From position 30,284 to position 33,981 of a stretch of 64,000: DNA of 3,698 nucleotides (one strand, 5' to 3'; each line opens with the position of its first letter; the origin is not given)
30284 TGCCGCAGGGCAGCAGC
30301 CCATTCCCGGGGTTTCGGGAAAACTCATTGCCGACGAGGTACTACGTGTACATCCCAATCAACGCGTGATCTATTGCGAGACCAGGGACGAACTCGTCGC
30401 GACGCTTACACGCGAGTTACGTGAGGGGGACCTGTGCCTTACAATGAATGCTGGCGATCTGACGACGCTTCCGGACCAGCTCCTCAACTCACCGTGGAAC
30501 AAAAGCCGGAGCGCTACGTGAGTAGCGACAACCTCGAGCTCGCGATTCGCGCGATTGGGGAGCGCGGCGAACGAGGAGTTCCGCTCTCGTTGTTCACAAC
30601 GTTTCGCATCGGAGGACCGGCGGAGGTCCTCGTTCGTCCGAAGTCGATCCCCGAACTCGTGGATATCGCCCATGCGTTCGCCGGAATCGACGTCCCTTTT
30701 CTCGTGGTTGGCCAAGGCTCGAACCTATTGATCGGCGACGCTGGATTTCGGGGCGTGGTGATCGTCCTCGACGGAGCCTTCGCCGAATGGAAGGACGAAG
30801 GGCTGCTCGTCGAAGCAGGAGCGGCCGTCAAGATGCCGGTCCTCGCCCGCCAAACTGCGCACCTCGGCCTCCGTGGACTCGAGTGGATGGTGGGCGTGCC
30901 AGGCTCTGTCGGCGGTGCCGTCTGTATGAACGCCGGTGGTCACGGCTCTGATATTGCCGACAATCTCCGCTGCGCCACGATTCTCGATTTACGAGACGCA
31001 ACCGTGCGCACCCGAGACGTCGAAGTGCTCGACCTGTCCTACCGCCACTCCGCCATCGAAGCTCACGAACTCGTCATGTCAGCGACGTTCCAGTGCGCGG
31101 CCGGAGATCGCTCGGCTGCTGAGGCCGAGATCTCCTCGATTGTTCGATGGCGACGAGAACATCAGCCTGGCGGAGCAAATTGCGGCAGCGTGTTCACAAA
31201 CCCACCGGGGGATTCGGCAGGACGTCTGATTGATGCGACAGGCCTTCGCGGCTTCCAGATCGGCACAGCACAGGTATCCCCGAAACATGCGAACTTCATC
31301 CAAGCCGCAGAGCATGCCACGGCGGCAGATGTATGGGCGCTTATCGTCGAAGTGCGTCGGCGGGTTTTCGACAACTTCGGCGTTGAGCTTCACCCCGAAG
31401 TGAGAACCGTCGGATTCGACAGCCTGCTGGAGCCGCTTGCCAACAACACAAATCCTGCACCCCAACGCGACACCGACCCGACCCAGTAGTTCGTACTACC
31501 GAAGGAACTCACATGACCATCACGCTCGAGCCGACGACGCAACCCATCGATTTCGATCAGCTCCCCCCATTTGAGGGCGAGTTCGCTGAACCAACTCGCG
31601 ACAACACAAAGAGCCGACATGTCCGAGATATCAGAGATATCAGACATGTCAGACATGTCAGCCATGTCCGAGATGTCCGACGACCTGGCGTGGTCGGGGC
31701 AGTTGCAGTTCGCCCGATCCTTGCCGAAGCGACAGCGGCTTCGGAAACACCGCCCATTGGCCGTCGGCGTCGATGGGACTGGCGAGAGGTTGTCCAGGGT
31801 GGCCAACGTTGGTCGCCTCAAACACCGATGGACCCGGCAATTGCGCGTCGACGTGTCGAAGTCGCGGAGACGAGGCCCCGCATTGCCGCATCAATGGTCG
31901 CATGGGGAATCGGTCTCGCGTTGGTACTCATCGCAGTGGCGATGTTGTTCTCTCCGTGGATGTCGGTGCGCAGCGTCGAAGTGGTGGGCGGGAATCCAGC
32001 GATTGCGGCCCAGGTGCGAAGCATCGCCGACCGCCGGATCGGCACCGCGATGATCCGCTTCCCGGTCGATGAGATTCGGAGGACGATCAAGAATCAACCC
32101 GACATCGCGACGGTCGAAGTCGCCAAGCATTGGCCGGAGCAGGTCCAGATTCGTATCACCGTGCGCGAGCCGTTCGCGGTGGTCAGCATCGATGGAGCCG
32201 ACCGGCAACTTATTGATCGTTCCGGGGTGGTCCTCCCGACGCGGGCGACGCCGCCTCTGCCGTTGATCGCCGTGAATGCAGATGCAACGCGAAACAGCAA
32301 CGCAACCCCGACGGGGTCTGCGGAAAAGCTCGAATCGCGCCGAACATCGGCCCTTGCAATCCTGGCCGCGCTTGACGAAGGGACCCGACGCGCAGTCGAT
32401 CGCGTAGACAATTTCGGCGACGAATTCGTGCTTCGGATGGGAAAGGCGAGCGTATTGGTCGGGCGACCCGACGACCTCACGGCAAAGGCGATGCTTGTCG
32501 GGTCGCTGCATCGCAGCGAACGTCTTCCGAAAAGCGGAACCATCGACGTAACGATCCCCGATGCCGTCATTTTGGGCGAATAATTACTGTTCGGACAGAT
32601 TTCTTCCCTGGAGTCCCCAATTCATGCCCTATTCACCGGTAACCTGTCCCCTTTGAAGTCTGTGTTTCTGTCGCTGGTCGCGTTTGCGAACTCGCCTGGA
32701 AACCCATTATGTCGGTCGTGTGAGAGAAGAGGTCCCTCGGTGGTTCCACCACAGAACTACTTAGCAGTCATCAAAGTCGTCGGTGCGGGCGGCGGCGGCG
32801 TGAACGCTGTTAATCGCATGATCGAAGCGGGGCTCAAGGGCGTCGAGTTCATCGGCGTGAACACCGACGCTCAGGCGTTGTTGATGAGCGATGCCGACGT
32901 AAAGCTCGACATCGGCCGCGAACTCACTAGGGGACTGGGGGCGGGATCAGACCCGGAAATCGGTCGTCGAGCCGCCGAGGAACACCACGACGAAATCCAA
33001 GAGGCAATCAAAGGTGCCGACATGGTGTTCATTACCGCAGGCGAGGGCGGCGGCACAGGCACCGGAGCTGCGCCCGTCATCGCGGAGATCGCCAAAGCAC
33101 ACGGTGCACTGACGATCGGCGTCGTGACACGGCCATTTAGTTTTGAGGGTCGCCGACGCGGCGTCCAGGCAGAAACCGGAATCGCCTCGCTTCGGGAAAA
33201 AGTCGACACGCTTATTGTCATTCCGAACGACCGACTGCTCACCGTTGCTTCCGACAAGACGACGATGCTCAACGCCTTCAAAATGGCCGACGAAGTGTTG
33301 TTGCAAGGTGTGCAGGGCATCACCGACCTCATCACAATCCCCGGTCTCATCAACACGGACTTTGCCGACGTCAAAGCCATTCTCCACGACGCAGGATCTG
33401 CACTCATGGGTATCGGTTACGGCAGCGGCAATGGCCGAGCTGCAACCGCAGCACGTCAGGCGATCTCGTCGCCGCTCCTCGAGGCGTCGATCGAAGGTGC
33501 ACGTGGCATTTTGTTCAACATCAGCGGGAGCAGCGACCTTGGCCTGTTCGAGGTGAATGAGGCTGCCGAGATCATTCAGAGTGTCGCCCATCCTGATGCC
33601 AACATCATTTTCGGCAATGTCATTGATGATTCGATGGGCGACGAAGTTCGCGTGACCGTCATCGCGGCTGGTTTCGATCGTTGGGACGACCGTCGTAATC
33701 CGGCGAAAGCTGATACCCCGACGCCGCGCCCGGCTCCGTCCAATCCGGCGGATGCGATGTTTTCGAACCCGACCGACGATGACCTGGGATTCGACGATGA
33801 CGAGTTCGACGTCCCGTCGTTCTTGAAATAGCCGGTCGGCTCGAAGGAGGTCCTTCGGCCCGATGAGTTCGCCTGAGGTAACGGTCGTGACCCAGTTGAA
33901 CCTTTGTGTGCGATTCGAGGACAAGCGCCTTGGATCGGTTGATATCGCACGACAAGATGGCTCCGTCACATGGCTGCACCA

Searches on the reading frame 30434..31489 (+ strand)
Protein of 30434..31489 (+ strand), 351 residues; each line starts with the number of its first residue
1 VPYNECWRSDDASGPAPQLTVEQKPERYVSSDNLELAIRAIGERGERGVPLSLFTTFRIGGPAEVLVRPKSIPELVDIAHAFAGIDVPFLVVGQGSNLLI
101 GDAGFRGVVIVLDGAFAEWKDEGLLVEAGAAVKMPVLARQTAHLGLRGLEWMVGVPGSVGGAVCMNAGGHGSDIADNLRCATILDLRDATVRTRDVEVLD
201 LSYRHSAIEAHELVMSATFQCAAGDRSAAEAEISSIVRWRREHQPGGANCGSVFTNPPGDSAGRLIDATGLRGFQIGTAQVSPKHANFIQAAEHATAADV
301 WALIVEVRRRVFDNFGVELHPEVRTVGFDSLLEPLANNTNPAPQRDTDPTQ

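Call 51: search_protein_families(library=pfam, proteins=[window:30434-31489:+], max_evalue=0.00001)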
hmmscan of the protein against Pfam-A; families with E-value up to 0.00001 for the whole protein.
window:30434-31489:+ (351 aa): 2 families
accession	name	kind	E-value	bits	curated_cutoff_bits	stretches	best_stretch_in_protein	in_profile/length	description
PF02873.21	MurB_C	-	1.9e-31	108.6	27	1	230-326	3-99/99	UDP-N-acetylenolpyruvoylglucosamine reductase, C-terminal domain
PF01565.28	FAD_binding_4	-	3.5e-19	69.3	26.4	1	64-191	2-135/139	FAD binding domain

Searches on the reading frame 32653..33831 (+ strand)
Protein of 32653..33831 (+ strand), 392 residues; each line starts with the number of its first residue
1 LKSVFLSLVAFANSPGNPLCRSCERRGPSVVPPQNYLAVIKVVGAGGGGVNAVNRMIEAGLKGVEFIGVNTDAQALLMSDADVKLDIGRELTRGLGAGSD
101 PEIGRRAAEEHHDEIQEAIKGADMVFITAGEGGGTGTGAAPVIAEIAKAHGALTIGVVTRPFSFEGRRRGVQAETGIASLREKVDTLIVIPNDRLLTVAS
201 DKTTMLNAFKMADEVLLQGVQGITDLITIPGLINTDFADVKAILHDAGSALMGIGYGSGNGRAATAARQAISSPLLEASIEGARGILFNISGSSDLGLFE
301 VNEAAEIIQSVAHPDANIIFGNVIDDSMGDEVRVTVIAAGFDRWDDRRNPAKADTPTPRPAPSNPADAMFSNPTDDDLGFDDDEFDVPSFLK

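Call 79: search_protein_families(library=pfam, proteins=[window:32653-33831:+], max_evalue=0.00001)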
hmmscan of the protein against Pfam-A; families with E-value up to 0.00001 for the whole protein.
window:32653-33831:+ (392 aa): 2 families
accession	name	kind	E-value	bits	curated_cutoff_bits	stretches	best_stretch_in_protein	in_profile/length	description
PF00091.31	Tubulin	-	5.3e-48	164.2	33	1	40-199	2-189/190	Tubulin/FtsZ family, GTPase domain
PF12327.13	FtsZ_C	-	5.9e-35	119.9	27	1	248-342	1-95/95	FtsZ family, C-terminal domain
